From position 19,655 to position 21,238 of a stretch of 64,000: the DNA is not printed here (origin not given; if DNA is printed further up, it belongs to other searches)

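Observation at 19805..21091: MBL-fold (RNase Z-like) hydrolase fused to a histone-H1-like Lys/Ser/Ala tail built from 18-bp tandem repeats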

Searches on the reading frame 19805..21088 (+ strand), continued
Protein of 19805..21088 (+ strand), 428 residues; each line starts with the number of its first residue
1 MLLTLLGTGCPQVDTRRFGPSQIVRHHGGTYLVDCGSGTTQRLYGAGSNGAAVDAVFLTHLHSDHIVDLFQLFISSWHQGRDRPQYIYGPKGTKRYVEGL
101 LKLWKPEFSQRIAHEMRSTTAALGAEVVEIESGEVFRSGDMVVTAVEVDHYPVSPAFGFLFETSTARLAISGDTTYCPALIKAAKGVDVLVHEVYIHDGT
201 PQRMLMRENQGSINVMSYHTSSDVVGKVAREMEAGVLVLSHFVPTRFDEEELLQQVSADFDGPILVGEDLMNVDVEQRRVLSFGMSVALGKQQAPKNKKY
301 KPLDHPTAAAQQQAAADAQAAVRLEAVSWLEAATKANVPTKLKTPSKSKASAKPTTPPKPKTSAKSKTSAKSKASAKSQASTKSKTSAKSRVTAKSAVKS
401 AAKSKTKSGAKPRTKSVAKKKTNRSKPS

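Call 9: find_encoding_contigs(protein=window:19805-21088:+, flank=6000, max_places=4)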
Protein window:19805-21088:+ (428 aa): 5 contigs read that carry it; 4 places shown.
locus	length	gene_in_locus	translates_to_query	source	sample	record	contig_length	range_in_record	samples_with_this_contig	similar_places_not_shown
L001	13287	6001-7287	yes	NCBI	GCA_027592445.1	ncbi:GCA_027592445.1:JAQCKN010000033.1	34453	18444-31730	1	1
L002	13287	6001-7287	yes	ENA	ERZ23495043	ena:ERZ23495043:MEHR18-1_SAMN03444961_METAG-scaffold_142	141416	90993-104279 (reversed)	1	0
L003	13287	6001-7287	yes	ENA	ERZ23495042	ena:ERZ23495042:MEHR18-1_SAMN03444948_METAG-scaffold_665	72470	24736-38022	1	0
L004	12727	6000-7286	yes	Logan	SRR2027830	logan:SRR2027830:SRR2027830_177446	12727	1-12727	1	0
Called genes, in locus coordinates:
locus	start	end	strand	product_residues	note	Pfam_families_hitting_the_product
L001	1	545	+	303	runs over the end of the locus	PF05721:PhyH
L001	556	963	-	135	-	PF01042:Ribonuc_L-PSP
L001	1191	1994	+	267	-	PF00378:ECH_1, PF16113:ECH_2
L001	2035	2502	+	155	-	PF12680:SnoaL_2 (weak)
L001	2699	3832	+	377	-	PF02518:HATPase_c, PF00072:Response_reg (weak)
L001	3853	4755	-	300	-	PF00480:ROK, PF02685:Glucokinase (weak)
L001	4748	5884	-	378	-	PF22643:NagA_N, PF01979:Amidohydro_1, PF07969:Amidohydro_3 (weak)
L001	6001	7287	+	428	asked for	-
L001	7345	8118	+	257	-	PF01177:Asp_Glu_race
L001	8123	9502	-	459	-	PF00202:Aminotran_3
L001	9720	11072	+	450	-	PF00512:HisKA, PF02518:HATPase_c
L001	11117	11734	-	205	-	PF04972:BON (weak)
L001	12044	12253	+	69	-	PF00313:CSD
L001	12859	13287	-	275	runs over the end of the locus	PF04116:FA_hydroxylase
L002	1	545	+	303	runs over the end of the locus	PF05721:PhyH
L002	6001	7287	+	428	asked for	-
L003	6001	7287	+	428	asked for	-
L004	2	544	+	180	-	?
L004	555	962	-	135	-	PF01042:Ribonuc_L-PSP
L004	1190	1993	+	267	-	PF00378:ECH_1, PF16113:ECH_2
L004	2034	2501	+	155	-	PF12680:SnoaL_2 (weak)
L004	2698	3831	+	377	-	PF02518:HATPase_c, PF00072:Response_reg (weak)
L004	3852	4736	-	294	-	PF00480:ROK, PF02685:Glucokinase (weak)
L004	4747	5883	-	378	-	PF22643:NagA_N, PF01979:Amidohydro_1, PF07969:Amidohydro_3 (weak)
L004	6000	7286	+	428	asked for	-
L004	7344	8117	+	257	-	PF01177:Asp_Glu_race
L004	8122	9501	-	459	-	PF00202:Aminotran_3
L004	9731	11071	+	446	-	PF00512:HisKA, PF02518:HATPase_c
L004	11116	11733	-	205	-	PF04972:BON (weak)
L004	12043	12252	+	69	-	PF00313:CSD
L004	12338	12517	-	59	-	-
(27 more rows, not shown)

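Call 10: find_encoding_contigs(protein=P0001, flank=6000, max_places=5)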
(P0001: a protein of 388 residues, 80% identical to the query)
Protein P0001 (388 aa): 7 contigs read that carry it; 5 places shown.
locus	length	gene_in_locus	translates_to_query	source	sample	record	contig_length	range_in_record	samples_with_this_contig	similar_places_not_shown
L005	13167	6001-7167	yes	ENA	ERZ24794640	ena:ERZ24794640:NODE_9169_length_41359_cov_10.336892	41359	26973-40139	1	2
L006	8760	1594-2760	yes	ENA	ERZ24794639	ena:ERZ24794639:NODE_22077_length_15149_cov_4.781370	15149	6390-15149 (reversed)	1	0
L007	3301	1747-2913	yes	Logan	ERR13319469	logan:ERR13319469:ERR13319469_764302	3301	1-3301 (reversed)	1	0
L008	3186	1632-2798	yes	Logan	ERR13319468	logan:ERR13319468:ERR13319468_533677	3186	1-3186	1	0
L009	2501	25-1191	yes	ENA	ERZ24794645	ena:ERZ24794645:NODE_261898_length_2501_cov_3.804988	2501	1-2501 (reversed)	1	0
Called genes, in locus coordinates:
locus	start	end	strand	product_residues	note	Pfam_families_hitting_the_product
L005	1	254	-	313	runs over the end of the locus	PF00892:EamA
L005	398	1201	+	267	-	PF00378:ECH_1, PF16113:ECH_2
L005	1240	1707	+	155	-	PF12680:SnoaL_2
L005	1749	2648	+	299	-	PF00701:DHDPS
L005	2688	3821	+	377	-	PF00512:HisKA (weak), PF02518:HATPase_c, PF00072:Response_reg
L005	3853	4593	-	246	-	PF00480:ROK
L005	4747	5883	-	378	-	PF22643:NagA_N, PF01979:Amidohydro_1, PF07969:Amidohydro_3 (weak)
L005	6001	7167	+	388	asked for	PF23023:Anti-Pycsar_Apyc1, PF00753:Lactamase_B, PF12706:Lactamase_B_2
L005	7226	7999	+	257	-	PF01177:Asp_Glu_race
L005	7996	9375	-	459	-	PF00202:Aminotran_3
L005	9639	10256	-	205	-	PF04972:BON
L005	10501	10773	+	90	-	PF00313:CSD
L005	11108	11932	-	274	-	PF04116:FA_hydroxylase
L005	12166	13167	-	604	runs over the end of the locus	PF01368:DHH, PF02272:DHHA1, PF17768:RecJ_OB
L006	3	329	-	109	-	?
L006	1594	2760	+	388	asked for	PF23023:Anti-Pycsar_Apyc1, PF00753:Lactamase_B, PF12706:Lactamase_B_2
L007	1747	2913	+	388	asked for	PF23023:Anti-Pycsar_Apyc1, PF00753:Lactamase_B, PF12706:Lactamase_B_2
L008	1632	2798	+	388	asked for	PF23023:Anti-Pycsar_Apyc1, PF00753:Lactamase_B, PF12706:Lactamase_B_2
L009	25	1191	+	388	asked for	PF23023:Anti-Pycsar_Apyc1, PF00753:Lactamase_B, PF12706:Lactamase_B_2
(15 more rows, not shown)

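Call 12: find_encoding_contigs(protein=P0002, flank=6000, max_places=3)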
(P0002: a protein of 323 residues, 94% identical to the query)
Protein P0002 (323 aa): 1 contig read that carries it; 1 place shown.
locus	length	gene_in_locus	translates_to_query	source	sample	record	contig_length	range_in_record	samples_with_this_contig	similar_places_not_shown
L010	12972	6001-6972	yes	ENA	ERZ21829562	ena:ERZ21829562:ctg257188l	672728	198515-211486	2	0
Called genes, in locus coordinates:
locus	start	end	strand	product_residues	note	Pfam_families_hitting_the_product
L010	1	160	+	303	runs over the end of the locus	PF05721:PhyH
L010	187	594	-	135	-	PF01042:Ribonuc_L-PSP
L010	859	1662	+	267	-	PF00378:ECH_1, PF16113:ECH_2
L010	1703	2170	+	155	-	PF12680:SnoaL_2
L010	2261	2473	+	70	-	-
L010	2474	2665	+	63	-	-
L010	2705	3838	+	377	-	PF00512:HisKA (faint), PF02518:HATPase_c, PF00072:Response_reg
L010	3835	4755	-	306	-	PF00480:ROK, PF02685:Glucokinase (faint)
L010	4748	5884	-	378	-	PF22643:NagA_N, PF01979:Amidohydro_1, PF07969:Amidohydro_3 (weak)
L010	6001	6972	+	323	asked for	PF23023:Anti-Pycsar_Apyc1, PF00753:Lactamase_B, PF12706:Lactamase_B_2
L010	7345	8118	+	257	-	PF01177:Asp_Glu_race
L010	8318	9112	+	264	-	-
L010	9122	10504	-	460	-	PF00202:Aminotran_3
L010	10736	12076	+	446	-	PF00512:HisKA, PF02518:HATPase_c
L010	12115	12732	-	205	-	PF04972:BON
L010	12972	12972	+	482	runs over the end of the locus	PF20042:DUF6444, PF13005:zf-IS66 (weak), PF03050:DDE_Tnp_IS66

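Call 13: find_encoding_contigs(protein=P0004, flank=6000, max_places=3)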
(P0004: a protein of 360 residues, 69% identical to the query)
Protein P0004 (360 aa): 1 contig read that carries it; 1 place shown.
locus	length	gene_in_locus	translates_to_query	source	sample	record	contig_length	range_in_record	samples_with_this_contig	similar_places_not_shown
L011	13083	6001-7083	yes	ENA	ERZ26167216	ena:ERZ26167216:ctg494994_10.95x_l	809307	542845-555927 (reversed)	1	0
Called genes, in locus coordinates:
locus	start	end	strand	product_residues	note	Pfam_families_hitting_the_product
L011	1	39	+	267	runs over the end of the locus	PF00378:ECH_1, PF16113:ECH_2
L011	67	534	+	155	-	PF12680:SnoaL_2 (weak)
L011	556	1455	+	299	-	PF00701:DHDPS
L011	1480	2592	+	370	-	PF00512:HisKA (weak), PF02518:HATPase_c, PF00072:Response_reg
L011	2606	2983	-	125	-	-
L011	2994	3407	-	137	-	PF02635:DsrE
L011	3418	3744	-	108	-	PF02635:DsrE (weak)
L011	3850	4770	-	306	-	PF00480:ROK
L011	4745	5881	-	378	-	PF22643:NagA_N, PF01979:Amidohydro_1, PF07969:Amidohydro_3 (weak)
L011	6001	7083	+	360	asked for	PF23023:Anti-Pycsar_Apyc1, PF00753:Lactamase_B, PF12706:Lactamase_B_2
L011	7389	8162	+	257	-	PF01177:Asp_Glu_race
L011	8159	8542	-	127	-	PF00202:Aminotran_3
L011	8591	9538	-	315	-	PF00202:Aminotran_3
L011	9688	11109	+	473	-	PF00512:HisKA, PF02518:HATPase_c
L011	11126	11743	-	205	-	PF04972:BON (weak)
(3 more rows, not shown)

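Call 21: find_related_loci(query=A3, collection=genome_contigs, flank=4000)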
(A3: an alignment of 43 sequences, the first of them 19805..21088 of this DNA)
Query A3 (428 aa) in genome_contigs; peptide patterns used: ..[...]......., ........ (x = any residue, [..] = any of these).
365 stretches matched a pattern; 328 encode a relative of the query (tblastn E <= 1e-3); the best 80 are kept; 80 distinct loci.
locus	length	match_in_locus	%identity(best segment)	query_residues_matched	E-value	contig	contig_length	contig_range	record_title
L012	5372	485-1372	82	1-296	3e-169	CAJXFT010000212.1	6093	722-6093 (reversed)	MAG TPA_asm: uncultured Alphaproteobacteria bacterium isolate ERR599062_bin.171_MetaBAT_v2.12.1_MAG genome assembly, con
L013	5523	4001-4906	78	1-302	4e-165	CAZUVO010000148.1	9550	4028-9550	MAG TPA_asm: uncultured Rhizobiaceae bacterium isolate SRP200020_co5_29 genome assembly, contig: NODE_11220_length_9550_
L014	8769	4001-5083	71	1-381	2e-162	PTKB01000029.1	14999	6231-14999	MAG: Alphaproteobacteria bacterium MarineAlpha10_Bin2 CFH39_29, whole genome shotgun sequence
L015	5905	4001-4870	79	1-290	2e-161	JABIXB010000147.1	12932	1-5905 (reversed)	MAG: Rhodospirillaceae bacterium isolate SI073_bin108 k141_1293135, whole genome shotgun sequence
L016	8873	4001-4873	79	1-291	4e-161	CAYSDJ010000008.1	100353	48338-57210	MAG TPA_asm: uncultured Rhizobiaceae bacterium isolate SRP200020_co5_287 genome assembly, contig: NODE_267_length_100353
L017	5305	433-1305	78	1-291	1e-157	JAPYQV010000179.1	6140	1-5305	MAG: Alphaproteobacteria bacterium isolate PW3.concoct.191_sub PW3_17331_length_6140_cov_6.196220, whole genome shotgun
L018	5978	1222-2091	63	1-290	9e-117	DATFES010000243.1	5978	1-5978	MAG TPA_asm: Alphaproteobacteria bacterium isolate SMAG_U8614 k141_1068394, whole genome shotgun sequence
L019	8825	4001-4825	64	1-275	1e-116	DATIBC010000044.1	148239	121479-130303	MAG TPA_asm: Alphaproteobacteria bacterium isolate SMAG_U16280 k141_951356, whole genome shotgun sequence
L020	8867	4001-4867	61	1-289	6e-116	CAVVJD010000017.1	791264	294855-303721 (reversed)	MAG: uncultured Alphaproteobacteria bacterium isolate MFD04850.bin.2.271 genome assembly, contig: contig_56307, whole ge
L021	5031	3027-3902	60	1-292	8e-116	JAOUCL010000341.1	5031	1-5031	MAG: Rhodospirillales bacterium isolate 24_Oct_SF_Bin19 24_Oct_SF_Bin19_scaffold_5722_c1, whole genome shotgun sequence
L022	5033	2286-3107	61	1-275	4e-114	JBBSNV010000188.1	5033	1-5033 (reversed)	MAG: Reyranellales bacterium isolate LS6_sbin.13 LS6_sbin.13_K_1490173_L_5033_cov_8.0000, whole genome shotgun sequence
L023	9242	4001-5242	46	1-413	9e-113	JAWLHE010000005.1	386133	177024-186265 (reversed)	MAG: Alphaproteobacteria bacterium isolate 30dZY2.bin.37 NODE_47_length_386133_cov_16.012066, whole genome shotgun seque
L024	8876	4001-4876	59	1-292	3e-112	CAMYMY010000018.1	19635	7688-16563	MAG: uncultured Kiloniellales bacterium isolate FCS_M_Alpha_09 genome assembly, contig: scaffold_2372, whole genome shot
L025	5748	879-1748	59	3-292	4e-112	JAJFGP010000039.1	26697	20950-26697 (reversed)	MAG: Kiloniellaceae bacterium isolate OFTM340 OFTM340_38, whole genome shotgun sequence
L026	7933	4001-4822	61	1-274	1e-111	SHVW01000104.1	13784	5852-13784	MAG: Alphaproteobacteria bacterium isolate Baikal-deep-G49 BACOMB-C21456, whole genome shotgun sequence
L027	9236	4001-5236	45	1-428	2e-111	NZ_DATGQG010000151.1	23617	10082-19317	MAG: Ferrovibrio sp. isolate SMAG_U10417 k141_4813719, whole genome shotgun sequence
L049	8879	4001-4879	56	1-290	8e-107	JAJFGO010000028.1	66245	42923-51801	MAG: Kiloniellaceae bacterium isolate OFTM296 OFTM296_27, whole genome shotgun sequence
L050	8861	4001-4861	55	3-289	8e-107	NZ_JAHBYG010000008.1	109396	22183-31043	MAG: Ferrovibrio sp. isolate ACE_PRO18 PRO18_8, whole genome shotgun sequence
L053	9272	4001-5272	44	1-407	3e-106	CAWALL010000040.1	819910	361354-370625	MAG: uncultured Alphaproteobacteria bacterium isolate MFD01721.bin.2.7 genome assembly, contig: contig_927, whole genome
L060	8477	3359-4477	48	1-370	1e-105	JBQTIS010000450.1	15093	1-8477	MAG: Rhodospirillales bacterium isolate SAR99 c_000000428693, whole genome shotgun sequence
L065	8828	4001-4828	59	1-275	3e-105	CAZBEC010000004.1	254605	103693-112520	MAG TPA_asm: uncultured Thalassospiraceae bacterium isolate SRP167671_co2_97 genome assembly, contig: NODE_20_length_254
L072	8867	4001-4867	56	1-289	4e-104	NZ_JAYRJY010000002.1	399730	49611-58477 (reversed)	MAG: Ferrovibrio sp. isolate SZ_szas3bin.2 NODE_23_length_399730_cov_7.3437, whole genome shotgun sequence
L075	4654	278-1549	43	1-416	2e-104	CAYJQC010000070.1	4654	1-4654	MAG TPA_asm: uncultured Rhodospirillaceae bacterium isolate ERP124720_co1_30 genome assembly, contig: NODE_20086_length_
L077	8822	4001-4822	57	1-274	2e-103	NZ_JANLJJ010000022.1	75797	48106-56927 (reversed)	MAG: Ferrovibrio sp. isolate XYLBin6 XylDeg_M3_178_length_75797_cov_13, whole genome shotgun sequence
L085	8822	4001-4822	57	1-274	7e-103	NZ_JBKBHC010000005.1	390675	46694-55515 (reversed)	MAG: Ferrovibrio sp. isolate 21I_052.bin.13 NODE_11_length_390675_cov_5.527750, whole genome shotgun sequence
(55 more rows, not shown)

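Call 24: predict_structure(alignment_id=A3)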
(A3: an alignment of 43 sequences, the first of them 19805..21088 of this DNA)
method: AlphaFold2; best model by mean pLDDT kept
length: 428 residues; sequences in the alignment: 43
mean_pLDDT: 77.4   pTM: 0.71
mean pLDDT of the five models: 77.4, 76.8, 76.6, 76.4, 75.2
residues with pLDDT >= 90: 188; 70-90: 96; 50-70: 60; < 50: 84
segments of 3 or more residues with pLDDT < 50: 199-207, 349-352, 357-359, 365-422
pLDDT, mean of each block of 10 residues (from residue 1): 84 62 95 81 86 94 75 90 95 93 91 87 94 96 96 92 97 94 97 77 45 78 96 96 84 95 93 95 90 63 63 76 81 69 50 49 49 44 43 45 45 45 50
secondary structure, 60 per line:
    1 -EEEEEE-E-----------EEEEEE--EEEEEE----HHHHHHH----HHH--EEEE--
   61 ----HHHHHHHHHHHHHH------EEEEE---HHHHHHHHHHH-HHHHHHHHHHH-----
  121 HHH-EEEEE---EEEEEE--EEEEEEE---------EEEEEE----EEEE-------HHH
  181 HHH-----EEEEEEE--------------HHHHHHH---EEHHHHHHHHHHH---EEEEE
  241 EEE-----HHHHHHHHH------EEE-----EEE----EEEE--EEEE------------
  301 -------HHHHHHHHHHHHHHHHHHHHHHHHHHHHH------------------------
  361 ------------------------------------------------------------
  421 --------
elements in order: E2-7 E21-26 E29-34 H39-45 E55-58 H65-78 E85-89 H93-103 H105-115 E125-129 E133-138 E141-147 E157-162 E167-170 H178-183 E189-195 H210-216 H222-232 E236-243 H249-257 E264-266 E272-274 E279-282 E285-288 H308-336

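Call 28: fold_search(model_id=the predicted structure, library=pdb)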
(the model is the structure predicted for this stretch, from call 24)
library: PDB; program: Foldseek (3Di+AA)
matches with E <= 10: 783; with E <= 0.001: 289
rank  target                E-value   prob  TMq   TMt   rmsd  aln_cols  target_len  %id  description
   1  8gyg_A                1.5e-23  1.00  0.56  0.81   3.7       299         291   26  Purification ,Crystallization and X-ray Diffraction analysis of a novel arysulfatase from Pseudoalteromonas atlantica  (released 2023-10-18)
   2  8gyg_B                3.2e-23  1.00  0.56  0.77   4.0       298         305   26  Purification ,Crystallization and X-ray Diffraction analysis of a novel arysulfatase from Pseudoalteromonas atlantica  (released 2023-10-18)
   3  1y44_A                8.1e-21  1.00  0.52  0.81   3.7       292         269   25  Crystal structure of RNase Z (released 2005-01-25)
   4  2cbn                  9.9e-20  1.00  0.52  0.71   3.6       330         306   25  Crystal structure of ZipD from Escherichia coli (released 2006-02-15)
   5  6j4n_A                2.6e-19  1.00  0.57  0.65  12.8       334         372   20  Structure of papua new guinea MBL-1(PNGM-1) native (released 2019-02-27)
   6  4gcw_A                3.1e-19  1.00  0.51  0.71   5.1       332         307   24  Crystal structure of RNase Z in complex with precursor tRNA(Thr) (released 2012-10-31)
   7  7bz3_A                8.9e-19  1.00  0.58  0.72   8.5       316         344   20  The mutant variant of PNGM-1. H257 was substituted for alanine to study substrate binding. (released 2021-04-28)
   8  7wi1_A                9.5e-19  1.00  0.58  0.66   6.0       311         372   22  The mutant variant of PNGM-1, H93 was substituuted for alanine to study metal coordination (released 2023-01-18)
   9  1zkp_C                1.2e-18  1.00  0.48  0.82   4.8       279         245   20  1.5A Resolution Crystal Structure of a Metallo Beta Lactamase Family Protein, the ELAC Homolgue of Bacillus anthracis, (released 2005-06-21)
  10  7byq_A                1.3e-18  1.00  0.57  0.67   4.7       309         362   21  The mutant variant of PNGM-1. H279A was substituted for alanine to study metal coordination. (released 2021-04-28)
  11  7bzi_A                1.4e-18  1.00  0.56  0.66   3.9       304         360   22  The mutant variant of PNGM-1. H91 was substituted for alanine to study metal coordination. (released 2021-04-28)
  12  1zkp_A                1.4e-18  1.00  0.49  0.81   4.1       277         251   19  1.5A Resolution Crystal Structure of a Metallo Beta Lactamase Family Protein, the ELAC Homolgue of Bacillus anthracis, (released 2005-06-21)
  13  7bz1_A                1.5e-18  1.00  0.57  0.66   4.8       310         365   21  The mutant variant of PNGM-1. H96 was substituted for alanine to study metal coordination. (released 2021-04-28)
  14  2fk6_A                1.6e-18  1.00  0.51  0.69   5.2       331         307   23  Crystal Structure of RNAse Z/tRNA(Thr) complex (released 2006-03-21)
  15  6kns_B                2.3e-18  1.00  0.48  0.82   5.3       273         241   19  Crystal structure of the metallo-beta-lactamase fold protein YhfI from Bacillus subtilis (space group I4122) (released 2019-09-18)
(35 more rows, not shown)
